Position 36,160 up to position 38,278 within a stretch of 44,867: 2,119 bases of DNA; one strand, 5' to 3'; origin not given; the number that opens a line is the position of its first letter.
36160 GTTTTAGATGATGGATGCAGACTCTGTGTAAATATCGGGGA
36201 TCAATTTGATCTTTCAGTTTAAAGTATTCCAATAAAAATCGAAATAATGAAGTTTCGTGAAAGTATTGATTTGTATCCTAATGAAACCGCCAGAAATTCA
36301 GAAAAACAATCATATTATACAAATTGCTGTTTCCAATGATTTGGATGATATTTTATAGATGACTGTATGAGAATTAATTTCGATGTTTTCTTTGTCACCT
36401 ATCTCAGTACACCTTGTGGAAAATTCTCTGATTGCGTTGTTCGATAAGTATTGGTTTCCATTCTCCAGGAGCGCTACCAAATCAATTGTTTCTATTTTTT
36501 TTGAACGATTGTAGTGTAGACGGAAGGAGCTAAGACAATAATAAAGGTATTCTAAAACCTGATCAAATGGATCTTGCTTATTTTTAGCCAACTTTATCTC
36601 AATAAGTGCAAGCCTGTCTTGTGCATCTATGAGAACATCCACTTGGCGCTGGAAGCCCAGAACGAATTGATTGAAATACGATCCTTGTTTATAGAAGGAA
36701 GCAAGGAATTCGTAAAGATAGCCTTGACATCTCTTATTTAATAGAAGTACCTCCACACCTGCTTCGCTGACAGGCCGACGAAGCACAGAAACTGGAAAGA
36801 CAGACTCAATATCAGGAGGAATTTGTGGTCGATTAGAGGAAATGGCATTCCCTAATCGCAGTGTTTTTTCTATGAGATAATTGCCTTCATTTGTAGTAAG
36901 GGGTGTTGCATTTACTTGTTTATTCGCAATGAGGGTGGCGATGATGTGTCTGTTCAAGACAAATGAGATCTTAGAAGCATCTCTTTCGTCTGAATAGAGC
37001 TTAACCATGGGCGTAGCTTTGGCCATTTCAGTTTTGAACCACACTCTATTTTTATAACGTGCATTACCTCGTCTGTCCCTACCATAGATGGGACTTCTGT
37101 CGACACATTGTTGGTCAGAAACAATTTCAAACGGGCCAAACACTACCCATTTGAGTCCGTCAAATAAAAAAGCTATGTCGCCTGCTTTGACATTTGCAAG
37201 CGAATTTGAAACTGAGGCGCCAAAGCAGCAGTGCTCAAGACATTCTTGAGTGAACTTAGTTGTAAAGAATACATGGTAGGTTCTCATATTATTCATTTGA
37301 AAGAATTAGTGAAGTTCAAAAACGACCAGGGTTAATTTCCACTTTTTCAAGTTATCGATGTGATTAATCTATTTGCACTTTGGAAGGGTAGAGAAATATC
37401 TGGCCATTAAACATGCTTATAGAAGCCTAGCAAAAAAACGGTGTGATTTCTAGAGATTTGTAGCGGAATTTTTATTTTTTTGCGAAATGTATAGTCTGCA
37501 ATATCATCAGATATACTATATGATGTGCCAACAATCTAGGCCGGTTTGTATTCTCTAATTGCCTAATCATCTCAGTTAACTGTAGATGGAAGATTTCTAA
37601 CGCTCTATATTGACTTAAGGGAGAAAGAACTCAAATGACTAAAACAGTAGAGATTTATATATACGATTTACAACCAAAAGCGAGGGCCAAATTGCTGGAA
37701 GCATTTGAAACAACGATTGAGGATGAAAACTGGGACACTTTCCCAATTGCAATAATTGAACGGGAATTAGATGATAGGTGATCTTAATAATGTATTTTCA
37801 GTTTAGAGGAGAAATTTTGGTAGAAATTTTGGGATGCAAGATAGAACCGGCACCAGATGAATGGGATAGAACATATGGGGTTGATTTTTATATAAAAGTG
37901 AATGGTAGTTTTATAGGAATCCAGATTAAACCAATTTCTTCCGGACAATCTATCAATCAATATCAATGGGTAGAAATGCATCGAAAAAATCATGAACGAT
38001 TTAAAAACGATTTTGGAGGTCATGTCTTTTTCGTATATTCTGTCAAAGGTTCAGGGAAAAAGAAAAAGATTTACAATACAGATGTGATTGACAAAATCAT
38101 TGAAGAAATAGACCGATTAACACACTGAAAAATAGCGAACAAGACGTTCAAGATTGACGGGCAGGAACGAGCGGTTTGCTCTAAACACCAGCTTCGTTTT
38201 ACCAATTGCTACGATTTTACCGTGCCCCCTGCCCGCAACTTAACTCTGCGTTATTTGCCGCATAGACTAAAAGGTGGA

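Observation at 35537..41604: Decayed chromosomal integron whose cassettes carry restriction/defence genes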

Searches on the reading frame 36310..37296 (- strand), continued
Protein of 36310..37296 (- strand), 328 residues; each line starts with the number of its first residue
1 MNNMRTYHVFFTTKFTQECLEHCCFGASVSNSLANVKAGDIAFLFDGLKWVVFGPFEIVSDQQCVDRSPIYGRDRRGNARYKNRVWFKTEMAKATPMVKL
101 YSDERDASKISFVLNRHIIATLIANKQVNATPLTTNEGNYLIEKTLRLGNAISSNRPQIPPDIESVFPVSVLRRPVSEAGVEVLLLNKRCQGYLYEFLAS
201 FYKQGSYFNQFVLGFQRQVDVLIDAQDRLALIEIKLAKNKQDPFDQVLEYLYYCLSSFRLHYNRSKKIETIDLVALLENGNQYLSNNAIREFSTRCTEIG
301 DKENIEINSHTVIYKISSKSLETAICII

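Call 109: search_protein_families(library=padloc, max_evalue=0.01, proteins=[L041:3561-3845:+, L041:3860-3997:+, L041:5113-5667:+, L041:5778-6164:+, L043:5025-5777:+, L036:5230-5685:-, L036:7142-7567:-])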
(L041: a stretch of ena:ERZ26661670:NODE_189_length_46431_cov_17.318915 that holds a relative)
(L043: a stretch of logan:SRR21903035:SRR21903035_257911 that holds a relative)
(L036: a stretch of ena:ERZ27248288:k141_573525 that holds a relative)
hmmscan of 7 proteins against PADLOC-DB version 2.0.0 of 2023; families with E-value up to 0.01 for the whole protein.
L041:3561-3845:+ (94 aa): 0 families

L041:3860-3997:+ (45 aa): 0 families

L041:5113-5667:+ (184 aa): 0 families

L041:5778-6164:+ (128 aa): 0 families

L043:5025-5777:+ (251 aa): 0 families

L036:5230-5685:- (151 aa): 1 family
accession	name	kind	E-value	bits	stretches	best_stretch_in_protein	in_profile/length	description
PDLC03450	REase_II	-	7.1e-44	147.9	1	11-150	59-195/197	Type II restriction enzyme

L036:7142-7567:- (141 aa): 26 families (the best 25 are shown)
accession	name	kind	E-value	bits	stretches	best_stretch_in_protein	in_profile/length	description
PDLC03259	MTase_II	-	1.7e-70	236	1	3-134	2-133/423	Type II methyltransferase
PDLC03353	MTase_II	-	4.1e-24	83.5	1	3-125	8-123/260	Type II methyltransferase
PDLC03350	MTase_II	-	2.3e-23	81.1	1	5-124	57-164/312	Type II methyltransferase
PDLC03283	MTase_II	-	7.8e-20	69.4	1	1-125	1-135/352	Type II methyltransferase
PDLC03387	MTase_II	-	1.9e-19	67.9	1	4-84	11-92/289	Type II methyltransferase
PDLC03252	MTase_II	-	6.6e-16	56.6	1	4-84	90-171/365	Type II methyltransferase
PDLC03303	MTase_II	-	2.5e-14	50.8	1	17-121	17-119/668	Type II methyltransferase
PDLC03336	MTase_II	-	9.1e-14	49.4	1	9-83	33-108/421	Type II methyltransferase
PDLC03316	MTase_II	-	1.4e-13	48.6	1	6-87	39-119/390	Type II methyltransferase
PDLC03246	MTase_II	-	9.2e-09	32.9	1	13-121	122-226/376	Type II methyltransferase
PDLC03236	MTase_II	-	1.7e-08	31.3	1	7-121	652-765/912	Type II methyltransferase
PDLC03299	MTase_II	-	3.4e-08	31.3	1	3-92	13-101/296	Type II methyltransferase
PDLC03260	MTase_II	-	9.9e-08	29.3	1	6-83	11-84/349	Type II methyltransferase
PDLC03276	MTase_II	-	1.3e-06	25.9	1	9-120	149-255/404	Type II methyltransferase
PDLC03265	MTase_II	-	1.6e-06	25.8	1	4-80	24-100/333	Type II methyltransferase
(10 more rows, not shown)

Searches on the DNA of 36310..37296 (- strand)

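Call 89: search_with_rna_model(model_id=R2, sources=[L036, L038], filters=off, max_evalue=10, show_alignments=7)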
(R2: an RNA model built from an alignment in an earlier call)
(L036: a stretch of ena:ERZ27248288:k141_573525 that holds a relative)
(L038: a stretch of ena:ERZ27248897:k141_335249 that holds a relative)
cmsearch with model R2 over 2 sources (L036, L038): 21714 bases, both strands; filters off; matches with E-value up to 10: 6.
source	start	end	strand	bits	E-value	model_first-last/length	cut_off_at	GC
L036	5079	5208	-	24.3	0.00021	1-70/70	no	0.45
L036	7015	7050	-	15.9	0.034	1-70/70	no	0.44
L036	7015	7050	+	10.9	0.68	1-70/70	no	0.44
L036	4455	4488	-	8.1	3.7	13-57/70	no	0.62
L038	9211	9240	+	7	7.1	1-70/70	no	0.5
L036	4381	4475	+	6.9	7.8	1-70/70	no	0.49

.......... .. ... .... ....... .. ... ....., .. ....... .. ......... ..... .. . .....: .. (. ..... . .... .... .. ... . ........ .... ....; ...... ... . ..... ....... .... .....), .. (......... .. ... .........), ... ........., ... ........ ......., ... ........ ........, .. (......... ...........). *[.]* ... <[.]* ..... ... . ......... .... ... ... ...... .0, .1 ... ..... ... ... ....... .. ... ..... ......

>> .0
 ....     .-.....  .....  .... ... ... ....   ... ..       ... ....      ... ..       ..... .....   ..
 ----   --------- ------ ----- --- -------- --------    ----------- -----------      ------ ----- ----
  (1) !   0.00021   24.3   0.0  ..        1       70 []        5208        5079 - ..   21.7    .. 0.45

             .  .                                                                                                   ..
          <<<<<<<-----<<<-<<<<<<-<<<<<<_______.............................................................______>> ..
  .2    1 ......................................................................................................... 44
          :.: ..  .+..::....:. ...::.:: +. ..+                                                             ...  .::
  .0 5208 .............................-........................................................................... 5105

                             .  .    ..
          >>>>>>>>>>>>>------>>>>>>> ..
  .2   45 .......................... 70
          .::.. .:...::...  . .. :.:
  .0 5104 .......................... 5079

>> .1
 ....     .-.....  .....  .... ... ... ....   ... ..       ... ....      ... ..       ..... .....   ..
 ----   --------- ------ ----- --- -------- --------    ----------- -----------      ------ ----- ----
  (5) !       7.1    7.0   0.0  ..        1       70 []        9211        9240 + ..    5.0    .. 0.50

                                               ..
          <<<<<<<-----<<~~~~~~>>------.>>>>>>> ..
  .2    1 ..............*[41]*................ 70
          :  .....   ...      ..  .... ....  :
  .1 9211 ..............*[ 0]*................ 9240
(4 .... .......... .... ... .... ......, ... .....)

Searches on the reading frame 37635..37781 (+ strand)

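Call 9: search_protein_families(library=pfam, max_evalue=0.1, proteins=[window:37635-37781:+])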
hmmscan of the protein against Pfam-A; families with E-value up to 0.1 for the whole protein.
window:37635-37781:+ (48 aa): 1 family
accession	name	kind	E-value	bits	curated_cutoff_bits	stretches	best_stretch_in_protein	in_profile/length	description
PF20268.4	SBDS_C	-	0.053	13.9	27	1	7-41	5-42/71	SBDS protein, C-terminal domain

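Call 10: search_protein_families(library=ncbifam, max_evalue=0.1, proteins=[window:37635-37781:+])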
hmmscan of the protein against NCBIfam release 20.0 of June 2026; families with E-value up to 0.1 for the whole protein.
window:37635-37781:+ (48 aa): 0 families

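Call 66: search_protein_families(library=padloc, max_evalue=0.01, proteins=[window:37635-37781:+])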
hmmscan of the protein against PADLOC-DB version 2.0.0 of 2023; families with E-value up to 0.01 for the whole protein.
window:37635-37781:+ (48 aa): 0 families

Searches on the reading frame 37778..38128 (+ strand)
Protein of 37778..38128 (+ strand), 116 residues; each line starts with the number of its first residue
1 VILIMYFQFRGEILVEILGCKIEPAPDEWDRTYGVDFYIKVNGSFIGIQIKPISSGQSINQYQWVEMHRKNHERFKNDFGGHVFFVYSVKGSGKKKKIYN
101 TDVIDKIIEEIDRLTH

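Call 9: search_protein_families(library=pfam, max_evalue=0.1, proteins=[window:37778-38128:+])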
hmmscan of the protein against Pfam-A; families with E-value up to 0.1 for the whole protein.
window:37778-38128:+ (116 aa): 2 families
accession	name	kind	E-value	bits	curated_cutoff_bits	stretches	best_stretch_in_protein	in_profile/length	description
PF09568.16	RE_MjaI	-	1.1e-06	29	22.7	1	15-77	102-160/164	MjaI restriction endonuclease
PF14280.11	DUF4365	-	0.0097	16.4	24.3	1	14-90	12-95/139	Domain of unknown function (DUF4365)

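Call 10: search_protein_families(library=ncbifam, max_evalue=0.1, proteins=[window:37778-38128:+])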
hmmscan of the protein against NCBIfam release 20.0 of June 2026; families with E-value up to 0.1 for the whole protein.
window:37778-38128:+ (116 aa): 0 families

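Call 66: search_protein_families(library=padloc, max_evalue=0.01, proteins=[window:37778-38128:+])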
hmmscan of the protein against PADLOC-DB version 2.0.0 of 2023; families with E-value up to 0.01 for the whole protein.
window:37778-38128:+ (116 aa): 2 families
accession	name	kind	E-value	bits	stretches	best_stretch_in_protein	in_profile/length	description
PDLC03450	REase_II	-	1e-12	46.2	1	21-115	104-194/197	Type II restriction enzyme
PDLC04219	HEC-02B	-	0.0014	16.4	1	34-82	34-84/171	-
